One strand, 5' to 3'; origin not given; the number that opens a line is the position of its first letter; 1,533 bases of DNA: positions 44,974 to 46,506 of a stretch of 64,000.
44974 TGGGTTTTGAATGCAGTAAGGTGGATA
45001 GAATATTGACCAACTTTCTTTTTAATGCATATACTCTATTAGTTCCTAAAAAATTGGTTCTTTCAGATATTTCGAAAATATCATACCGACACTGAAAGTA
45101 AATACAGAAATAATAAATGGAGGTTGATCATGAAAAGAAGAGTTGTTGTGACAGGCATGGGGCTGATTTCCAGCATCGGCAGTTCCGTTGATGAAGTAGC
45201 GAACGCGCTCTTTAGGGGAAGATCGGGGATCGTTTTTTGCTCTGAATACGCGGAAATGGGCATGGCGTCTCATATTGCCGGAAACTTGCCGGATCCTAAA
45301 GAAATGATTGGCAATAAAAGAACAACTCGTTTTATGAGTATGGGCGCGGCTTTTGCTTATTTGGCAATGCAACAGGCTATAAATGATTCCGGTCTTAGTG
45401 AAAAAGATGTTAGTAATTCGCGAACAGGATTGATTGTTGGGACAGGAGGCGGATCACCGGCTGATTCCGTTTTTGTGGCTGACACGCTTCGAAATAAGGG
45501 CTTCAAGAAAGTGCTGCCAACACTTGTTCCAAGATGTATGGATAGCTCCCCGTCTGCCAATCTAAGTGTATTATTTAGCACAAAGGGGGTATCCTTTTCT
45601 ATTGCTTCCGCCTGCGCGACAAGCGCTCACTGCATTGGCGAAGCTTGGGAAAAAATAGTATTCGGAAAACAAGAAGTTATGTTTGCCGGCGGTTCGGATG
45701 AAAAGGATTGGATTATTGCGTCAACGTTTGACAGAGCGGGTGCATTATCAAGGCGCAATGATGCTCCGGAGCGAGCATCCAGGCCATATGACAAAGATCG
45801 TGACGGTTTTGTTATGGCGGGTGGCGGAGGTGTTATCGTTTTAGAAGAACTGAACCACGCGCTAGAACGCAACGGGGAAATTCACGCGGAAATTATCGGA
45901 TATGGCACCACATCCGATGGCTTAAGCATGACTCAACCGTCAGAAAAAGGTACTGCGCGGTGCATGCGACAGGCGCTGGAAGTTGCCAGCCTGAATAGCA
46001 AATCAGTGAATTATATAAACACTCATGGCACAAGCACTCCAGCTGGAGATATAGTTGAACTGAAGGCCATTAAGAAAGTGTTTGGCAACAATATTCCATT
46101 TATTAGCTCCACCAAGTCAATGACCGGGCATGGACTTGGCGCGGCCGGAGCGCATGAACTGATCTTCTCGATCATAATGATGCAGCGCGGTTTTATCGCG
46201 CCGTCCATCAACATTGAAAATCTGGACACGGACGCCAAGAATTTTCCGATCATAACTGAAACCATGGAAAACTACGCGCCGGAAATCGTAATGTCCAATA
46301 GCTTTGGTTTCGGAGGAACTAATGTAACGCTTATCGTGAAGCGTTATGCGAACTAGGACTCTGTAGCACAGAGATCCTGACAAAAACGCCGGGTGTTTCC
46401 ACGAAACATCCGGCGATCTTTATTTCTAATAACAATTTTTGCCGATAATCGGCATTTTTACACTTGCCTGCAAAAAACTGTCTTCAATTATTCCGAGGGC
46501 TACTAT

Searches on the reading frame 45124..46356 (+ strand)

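Call 19: search_protein_families(library=pfam, proteins=[window:45124-46356:+])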
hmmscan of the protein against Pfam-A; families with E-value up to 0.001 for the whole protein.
window:45124-46356:+ (410 aa): 2 families
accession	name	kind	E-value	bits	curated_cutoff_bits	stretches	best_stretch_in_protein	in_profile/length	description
PF00109.32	ketoacyl-synt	-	1.2e-38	133.6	20.8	1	5-246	2-252/252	Beta-ketoacyl synthase, N-terminal domain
PF02801.28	Ketoacyl-synt_C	-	3.2e-36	124.4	20.8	1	254-365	1-119/119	Beta-ketoacyl synthase, C-terminal domain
